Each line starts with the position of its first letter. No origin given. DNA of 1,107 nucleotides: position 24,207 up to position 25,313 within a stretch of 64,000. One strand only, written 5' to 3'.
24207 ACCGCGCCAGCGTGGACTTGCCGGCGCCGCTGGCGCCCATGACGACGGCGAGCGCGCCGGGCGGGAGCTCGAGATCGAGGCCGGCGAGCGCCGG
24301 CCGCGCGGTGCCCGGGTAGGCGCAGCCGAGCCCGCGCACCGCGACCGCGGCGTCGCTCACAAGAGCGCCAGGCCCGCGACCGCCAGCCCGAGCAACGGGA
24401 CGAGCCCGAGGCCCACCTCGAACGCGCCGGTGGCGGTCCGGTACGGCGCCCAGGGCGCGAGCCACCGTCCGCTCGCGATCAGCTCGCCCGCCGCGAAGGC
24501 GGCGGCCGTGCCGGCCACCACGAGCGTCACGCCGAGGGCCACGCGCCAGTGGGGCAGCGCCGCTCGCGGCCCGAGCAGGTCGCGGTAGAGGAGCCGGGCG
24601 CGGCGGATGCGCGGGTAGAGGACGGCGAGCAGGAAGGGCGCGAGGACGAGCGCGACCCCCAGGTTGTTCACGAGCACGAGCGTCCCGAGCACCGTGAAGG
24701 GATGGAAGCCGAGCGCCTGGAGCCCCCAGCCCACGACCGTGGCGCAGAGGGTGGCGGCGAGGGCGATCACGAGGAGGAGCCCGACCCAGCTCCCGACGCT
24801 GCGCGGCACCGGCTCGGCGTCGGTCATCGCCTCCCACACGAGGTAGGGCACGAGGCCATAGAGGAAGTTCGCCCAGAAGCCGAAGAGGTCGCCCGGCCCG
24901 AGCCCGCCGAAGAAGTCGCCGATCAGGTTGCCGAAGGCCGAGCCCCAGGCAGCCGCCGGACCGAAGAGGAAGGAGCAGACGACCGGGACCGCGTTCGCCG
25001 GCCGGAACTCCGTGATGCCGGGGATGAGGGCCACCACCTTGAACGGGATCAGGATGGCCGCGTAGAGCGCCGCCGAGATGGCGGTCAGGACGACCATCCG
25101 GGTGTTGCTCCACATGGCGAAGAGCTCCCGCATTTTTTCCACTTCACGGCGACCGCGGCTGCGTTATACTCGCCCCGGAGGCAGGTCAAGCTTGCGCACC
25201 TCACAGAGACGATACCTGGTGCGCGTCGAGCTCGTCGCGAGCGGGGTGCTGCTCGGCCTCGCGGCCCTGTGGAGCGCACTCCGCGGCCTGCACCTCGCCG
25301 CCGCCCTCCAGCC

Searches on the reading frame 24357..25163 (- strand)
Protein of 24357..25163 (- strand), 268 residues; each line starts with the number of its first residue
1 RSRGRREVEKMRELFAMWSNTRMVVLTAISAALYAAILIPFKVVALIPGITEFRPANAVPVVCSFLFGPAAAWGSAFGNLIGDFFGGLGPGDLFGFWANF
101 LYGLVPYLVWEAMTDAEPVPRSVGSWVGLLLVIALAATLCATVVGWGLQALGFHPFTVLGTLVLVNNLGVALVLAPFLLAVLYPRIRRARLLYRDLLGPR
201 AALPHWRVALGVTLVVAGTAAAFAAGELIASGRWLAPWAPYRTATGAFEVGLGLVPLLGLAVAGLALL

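Call 17: search_protein_families(library=pfam, proteins=[window:24357-25163:-], max_evalue=0.001)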
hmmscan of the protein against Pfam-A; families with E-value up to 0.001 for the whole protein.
window:24357-25163:- (268 aa): 2 families
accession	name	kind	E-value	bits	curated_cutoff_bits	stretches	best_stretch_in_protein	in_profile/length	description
PF06177.16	QueT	-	3.1e-15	57.1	33.7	1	25-183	2-140/141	QueT transporter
PF07155.17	ECF-ribofla_trS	-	1.3e-05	25.7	26.7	1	20-161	3-146/172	ECF-type riboflavin transporter, S component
